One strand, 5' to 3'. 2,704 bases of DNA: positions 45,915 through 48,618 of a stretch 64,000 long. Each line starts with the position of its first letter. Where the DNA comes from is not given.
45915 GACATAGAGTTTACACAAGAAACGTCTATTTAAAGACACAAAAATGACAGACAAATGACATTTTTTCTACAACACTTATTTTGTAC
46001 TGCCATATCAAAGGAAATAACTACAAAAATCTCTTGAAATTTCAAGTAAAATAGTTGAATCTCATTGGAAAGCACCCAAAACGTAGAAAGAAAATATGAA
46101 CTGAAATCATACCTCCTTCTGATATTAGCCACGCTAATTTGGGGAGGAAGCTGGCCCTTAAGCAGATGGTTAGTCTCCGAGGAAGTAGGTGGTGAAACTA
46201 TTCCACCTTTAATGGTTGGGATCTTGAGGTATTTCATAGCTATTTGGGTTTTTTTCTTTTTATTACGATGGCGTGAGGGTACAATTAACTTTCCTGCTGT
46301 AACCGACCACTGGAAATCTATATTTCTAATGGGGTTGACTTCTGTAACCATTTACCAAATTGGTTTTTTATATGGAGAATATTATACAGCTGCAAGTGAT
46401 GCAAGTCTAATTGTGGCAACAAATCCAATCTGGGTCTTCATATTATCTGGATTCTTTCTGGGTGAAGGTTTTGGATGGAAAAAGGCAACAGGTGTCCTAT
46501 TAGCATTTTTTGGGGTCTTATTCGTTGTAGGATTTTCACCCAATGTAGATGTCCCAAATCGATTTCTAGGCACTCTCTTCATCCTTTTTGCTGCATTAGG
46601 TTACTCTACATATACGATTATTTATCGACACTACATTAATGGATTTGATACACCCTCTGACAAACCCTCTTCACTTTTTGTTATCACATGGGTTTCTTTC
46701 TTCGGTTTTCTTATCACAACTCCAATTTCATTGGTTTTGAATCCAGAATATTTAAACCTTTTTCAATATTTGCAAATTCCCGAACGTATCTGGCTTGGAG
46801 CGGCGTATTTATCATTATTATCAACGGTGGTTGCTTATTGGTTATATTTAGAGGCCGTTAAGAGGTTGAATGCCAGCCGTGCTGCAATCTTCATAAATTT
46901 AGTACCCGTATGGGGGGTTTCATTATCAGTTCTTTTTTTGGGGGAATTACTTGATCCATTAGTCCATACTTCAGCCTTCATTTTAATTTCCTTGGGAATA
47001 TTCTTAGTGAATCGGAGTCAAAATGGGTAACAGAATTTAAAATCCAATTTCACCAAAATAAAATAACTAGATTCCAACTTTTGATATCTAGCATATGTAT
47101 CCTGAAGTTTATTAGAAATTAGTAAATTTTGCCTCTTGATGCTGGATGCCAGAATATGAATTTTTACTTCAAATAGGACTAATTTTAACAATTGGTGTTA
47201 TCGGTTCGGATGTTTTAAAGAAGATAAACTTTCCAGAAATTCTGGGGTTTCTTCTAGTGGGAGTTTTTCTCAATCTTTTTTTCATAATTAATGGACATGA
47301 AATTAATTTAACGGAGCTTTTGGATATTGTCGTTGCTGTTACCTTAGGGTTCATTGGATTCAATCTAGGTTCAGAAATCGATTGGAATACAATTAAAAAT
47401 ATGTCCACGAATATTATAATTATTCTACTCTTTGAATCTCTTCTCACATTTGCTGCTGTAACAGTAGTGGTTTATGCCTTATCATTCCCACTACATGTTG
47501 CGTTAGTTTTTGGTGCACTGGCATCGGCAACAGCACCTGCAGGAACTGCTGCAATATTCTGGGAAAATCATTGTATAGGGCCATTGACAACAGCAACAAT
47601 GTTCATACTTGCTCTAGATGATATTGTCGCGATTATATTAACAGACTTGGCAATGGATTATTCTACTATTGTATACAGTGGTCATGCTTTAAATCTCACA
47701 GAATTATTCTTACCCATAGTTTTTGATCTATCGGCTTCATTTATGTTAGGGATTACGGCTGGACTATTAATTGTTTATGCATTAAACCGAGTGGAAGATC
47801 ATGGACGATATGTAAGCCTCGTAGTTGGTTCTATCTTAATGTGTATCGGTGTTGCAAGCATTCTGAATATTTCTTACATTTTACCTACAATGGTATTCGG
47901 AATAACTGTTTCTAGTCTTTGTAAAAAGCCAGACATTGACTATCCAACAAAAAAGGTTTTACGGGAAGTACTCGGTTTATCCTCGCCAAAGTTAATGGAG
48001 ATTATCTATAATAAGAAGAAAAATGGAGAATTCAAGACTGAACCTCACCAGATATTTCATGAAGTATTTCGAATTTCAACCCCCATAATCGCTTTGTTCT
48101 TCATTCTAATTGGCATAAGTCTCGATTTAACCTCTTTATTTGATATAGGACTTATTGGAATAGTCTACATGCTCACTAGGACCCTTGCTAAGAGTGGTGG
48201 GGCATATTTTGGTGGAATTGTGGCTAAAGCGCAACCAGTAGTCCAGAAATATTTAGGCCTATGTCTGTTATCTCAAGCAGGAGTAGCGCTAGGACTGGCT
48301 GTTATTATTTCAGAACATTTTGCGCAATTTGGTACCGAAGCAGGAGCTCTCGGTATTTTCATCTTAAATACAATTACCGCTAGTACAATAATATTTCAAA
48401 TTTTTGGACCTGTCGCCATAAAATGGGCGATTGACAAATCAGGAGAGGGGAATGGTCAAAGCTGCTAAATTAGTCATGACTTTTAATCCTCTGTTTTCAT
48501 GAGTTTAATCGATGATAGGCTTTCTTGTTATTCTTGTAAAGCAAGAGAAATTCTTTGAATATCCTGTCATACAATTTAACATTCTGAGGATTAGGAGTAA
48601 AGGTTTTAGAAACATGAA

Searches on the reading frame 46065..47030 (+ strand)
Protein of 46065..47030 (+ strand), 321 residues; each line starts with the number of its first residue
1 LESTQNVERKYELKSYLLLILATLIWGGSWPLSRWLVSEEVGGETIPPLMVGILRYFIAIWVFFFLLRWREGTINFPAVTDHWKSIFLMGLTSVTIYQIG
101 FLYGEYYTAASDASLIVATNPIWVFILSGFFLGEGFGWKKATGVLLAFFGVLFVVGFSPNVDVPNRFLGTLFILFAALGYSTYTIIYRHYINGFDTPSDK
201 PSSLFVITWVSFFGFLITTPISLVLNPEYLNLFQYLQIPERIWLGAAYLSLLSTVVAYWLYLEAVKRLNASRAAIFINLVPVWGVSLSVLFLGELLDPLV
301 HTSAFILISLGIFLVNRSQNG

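Call 7: search_protein_families(library=pfam, proteins=[window:46065-47030:+], max_evalue=0.01)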
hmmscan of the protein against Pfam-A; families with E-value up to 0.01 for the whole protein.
window:46065-47030:+ (321 aa): 2 families
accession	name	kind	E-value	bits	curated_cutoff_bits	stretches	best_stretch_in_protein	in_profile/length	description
PF00892.27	EamA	-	5.3e-39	134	28.2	2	14-155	2-134/135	EamA-like transporter family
PF03151.22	TPT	-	1.3e-05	25.2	30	1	48-262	31-234/291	Triose-phosphate Transporter family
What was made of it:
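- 46065..47030 (+): Intact EamA/DMT transporter (321 aa). Its first ~67 codons (to ~46264) form the right end of copy B. Pfam EamA 5.3e-39, two stretches (call 7).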

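Call 11: find_encoding_contigs(protein=window:46065-47030:+, flank=10000, max_places=6)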
Protein window:46065-47030:+ (321 aa): no gene with exactly this product is on record in the collection.

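Call 12: find_homologous_proteins(query=window:46065-47027:+, max_evalue=1e-10)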
Query window:46065-47027:+ (321 aa): 603 proteins with E <= 1e-10 among 6881 candidates; the best 120 are listed.
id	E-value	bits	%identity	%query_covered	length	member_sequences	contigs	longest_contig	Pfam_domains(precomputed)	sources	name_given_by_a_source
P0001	5.1e-196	669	96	100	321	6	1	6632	PF00892.27,PF03151.23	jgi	jgi:drug/metabolite transporter (DMT)-like permease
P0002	2.3e-170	584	83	100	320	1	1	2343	PF00892.27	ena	-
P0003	5.5e-169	580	84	99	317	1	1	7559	PF00892.27,PF03151.23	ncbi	-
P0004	8.3e-169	579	83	99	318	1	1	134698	PF00892.27,PF03151.23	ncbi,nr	ncbi:hypothetical protein CEE45_02010 [Candidatus Heimdallarchaeota archaeon B3_Heim]|nr:MAG: hypoth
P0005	2.9e-154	531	75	100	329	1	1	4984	PF00892.27,PF03151.23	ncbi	-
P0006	1.5e-152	526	74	100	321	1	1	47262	PF00892.27,PF03151.23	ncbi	-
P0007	1.1e-149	516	74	100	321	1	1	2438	PF00892.27,PF03151.23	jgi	jgi:drug/metabolite transporter (DMT)-like permease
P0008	1.9e-144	499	72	99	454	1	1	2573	PF00892.27,PF06803.18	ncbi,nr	ncbi:MAG: EamA family transporter [Candidatus Heimdallarchaeota archaeon]|nr:EamA family transporter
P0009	2.6e-141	489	71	99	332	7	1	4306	PF00892.27,PF03151.23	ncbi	-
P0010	1.1e-140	487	70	99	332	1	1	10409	PF00892.27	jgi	jgi:drug/metabolite transporter (DMT)-like permease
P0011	2.2e-140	486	69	99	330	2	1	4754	PF00892.27,PF03151.23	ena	-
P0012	3.7e-140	485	70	98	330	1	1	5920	PF00892.27,PF03151.23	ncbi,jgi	ncbi:MAG: DMT family transporter [Promethearchaeota archaeon]|jgi:drug/metabolite transporter (DMT)-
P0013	1.8e-139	483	68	99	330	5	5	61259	PF00892.27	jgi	jgi:drug/metabolite transporter (DMT)-like permease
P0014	3.2e-138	479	72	93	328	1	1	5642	PF00892.27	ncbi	-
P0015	8.7e-138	477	67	99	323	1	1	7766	PF00892.27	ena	-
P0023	4.2e-119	416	83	73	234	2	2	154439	PF00892.27,PF03151.23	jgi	jgi:drug/metabolite transporter (DMT)-like permease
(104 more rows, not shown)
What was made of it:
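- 46065..47030 (+): 83% aa identity to B3_Heim CEE45_02010 (call 12).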

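Call 14: find_encoding_contigs(protein=P0004, flank=10000, max_places=3)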
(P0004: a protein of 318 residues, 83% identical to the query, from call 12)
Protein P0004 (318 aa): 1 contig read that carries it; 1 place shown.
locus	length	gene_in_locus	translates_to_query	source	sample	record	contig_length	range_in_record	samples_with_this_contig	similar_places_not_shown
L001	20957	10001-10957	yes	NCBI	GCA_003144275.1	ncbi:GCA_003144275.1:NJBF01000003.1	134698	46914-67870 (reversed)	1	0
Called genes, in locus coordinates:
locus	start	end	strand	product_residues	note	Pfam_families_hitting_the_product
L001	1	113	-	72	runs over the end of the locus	-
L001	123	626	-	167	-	-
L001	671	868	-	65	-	-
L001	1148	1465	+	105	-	-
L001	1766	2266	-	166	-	-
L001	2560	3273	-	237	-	PF00005:ABC_tran, PF13304:AAA_21 (faint)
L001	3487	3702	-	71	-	PF12844:HTH_19, PF13443:HTH_26, PF01381:HTH_3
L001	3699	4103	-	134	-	-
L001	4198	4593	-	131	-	-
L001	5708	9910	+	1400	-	PF12704:MacB_PCD, PF02687:FtsX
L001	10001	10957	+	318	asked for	PF00892:EamA, PF03151:TPT (faint), PF00892:EamA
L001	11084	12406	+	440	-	PF00999:Na_H_Exchanger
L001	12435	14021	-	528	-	PF00370:FGGY_N, PF02782:FGGY_C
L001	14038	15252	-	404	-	PF03435:Sacchrp_dh_NADP, PF16653:Sacchrp_dh_C (weak)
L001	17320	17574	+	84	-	PF13192:Thioredoxin_3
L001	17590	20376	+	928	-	PF01555:N6_N4_Mtase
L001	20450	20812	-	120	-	-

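Call 15: find_encoding_contigs(protein=P0001, flank=10000, max_places=3)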
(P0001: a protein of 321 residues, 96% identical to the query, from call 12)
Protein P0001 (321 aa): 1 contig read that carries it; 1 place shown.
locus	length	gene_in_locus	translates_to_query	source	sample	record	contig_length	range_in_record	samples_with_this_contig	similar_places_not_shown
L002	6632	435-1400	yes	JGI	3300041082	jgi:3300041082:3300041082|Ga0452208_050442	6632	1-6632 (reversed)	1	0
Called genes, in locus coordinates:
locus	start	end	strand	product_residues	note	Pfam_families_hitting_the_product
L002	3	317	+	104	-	?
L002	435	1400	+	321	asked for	PF00892:EamA, PF03151:TPT (weak), PF00892:EamA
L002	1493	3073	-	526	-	PF00370:FGGY_N, PF02782:FGGY_C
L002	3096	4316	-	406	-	PF01073:3Beta_HSD (weak), PF03435:Sacchrp_dh_NADP, PF16653:Sacchrp_dh_C (weak)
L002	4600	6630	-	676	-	PF27016:TCAF_N (faint), PF14258:DUF4350, PF23355:IFT52_GIFT (faint)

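Call 16: find_encoding_contigs(protein=P0023, flank=10000, max_places=3)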
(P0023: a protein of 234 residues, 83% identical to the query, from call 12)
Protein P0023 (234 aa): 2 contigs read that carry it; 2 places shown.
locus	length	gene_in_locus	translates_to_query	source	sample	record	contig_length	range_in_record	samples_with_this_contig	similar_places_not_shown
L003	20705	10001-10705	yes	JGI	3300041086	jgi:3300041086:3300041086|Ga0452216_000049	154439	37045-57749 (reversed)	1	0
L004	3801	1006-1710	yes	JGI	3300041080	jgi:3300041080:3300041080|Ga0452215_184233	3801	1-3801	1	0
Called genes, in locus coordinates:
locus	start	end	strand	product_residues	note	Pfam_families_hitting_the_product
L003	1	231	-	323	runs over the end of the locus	PF00291:PALP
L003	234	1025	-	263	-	PF01869:BcrAD_BadFG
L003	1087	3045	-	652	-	-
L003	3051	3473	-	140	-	-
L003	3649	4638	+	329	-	PF00672:HAMP (weak), PF00015:MCPsignal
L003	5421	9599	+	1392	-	PF12704:MacB_PCD, PF02687:FtsX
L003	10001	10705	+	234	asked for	PF00892:EamA, PF03151:TPT (faint), PF00892:EamA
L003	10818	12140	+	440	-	PF00999:Na_H_Exchanger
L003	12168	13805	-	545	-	PF00370:FGGY_N, PF02782:FGGY_C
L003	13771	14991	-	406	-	PF03435:Sacchrp_dh_NADP, PF16653:Sacchrp_dh_C (weak)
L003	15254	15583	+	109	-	PF02635:DsrE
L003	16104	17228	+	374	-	PF00149:Metallophos, PF12850:Metallophos_2 (faint)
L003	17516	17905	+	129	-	PF12893:Lumazine_bd_2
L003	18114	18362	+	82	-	PF13192:Thioredoxin_3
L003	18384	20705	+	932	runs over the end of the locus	PF01555:N6_N4_Mtase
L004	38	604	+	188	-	-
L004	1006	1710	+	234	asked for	PF00892:EamA, PF03151:TPT (faint), PF00892:EamA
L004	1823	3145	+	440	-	PF00999:Na_H_Exchanger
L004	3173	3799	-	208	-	PF02782:FGGY_C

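Call 27: find_related_loci(query=window:46065-47027:+, collection=genome_contigs, flank=7000)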
Query window:46065-47027:+ (321 aa) in genome_contigs; peptide patterns used: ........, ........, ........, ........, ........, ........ (x = any residue, [..] = any of these).
84 stretches matched a pattern; 5 encode a relative of the query (tblastn E <= 1e-3); 5 distinct loci.
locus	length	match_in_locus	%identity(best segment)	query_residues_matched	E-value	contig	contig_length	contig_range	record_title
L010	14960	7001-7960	83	1-320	5e-174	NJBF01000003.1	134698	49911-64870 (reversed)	MAG: Candidatus Heimdallarchaeota archaeon B3_Heim 59, whole genome shotgun sequence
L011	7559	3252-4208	83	1-320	3e-174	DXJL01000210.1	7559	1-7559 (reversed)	MAG TPA_asm: Candidatus Heimdallarchaeota archaeon isolate MAG_8 k141_6489122, whole genome shotgun sequence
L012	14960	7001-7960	73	1-320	3e-157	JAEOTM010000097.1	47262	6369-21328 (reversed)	MAG: Candidatus Hodarchaeota archaeon isolate YT2_004 k127_22081224, whole genome shotgun sequence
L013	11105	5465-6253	28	16-294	9e-22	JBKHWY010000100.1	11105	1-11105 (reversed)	MAG: Gammaproteobacteria bacterium isolate BC_bin_5_strict NODE_100_length_11105_cov_4.173740, whole genome shotgun sequ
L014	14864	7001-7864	23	13-317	3e-15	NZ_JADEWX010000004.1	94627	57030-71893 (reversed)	Nodosilinea sp. LEGE 07088 NODE_11_length_94627_cov_36.142, whole genome shotgun sequence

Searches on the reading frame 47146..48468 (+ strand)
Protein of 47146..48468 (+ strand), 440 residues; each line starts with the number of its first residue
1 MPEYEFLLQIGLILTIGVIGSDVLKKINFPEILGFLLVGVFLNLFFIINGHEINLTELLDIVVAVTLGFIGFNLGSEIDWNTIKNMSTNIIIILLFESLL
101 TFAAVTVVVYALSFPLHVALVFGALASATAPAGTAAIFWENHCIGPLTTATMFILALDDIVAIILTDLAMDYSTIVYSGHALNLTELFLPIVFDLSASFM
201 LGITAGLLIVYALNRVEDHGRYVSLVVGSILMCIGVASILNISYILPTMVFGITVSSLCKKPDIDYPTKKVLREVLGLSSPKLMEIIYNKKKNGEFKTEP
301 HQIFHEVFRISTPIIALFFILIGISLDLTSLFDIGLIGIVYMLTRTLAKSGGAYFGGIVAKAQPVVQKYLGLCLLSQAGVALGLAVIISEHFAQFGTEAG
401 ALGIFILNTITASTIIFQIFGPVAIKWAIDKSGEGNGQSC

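Call 7: search_protein_families(library=pfam, proteins=[window:47146-48468:+], max_evalue=0.01)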
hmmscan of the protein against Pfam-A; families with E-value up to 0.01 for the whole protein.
window:47146-48468:+ (440 aa): 1 family
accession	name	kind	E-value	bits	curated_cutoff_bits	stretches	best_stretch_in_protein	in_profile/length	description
PF00999.27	Na_H_Exchanger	-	3.1e-24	86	26.2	2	13-272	3-259/375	Sodium/hydrogen exchanger, transmembrane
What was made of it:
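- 47146..48468 (+): Na+/H+ exchanger gene, the conserved downstream neighbour (synteny anchor). Pfam Na_H_Exchanger 3e-24 (call 7).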
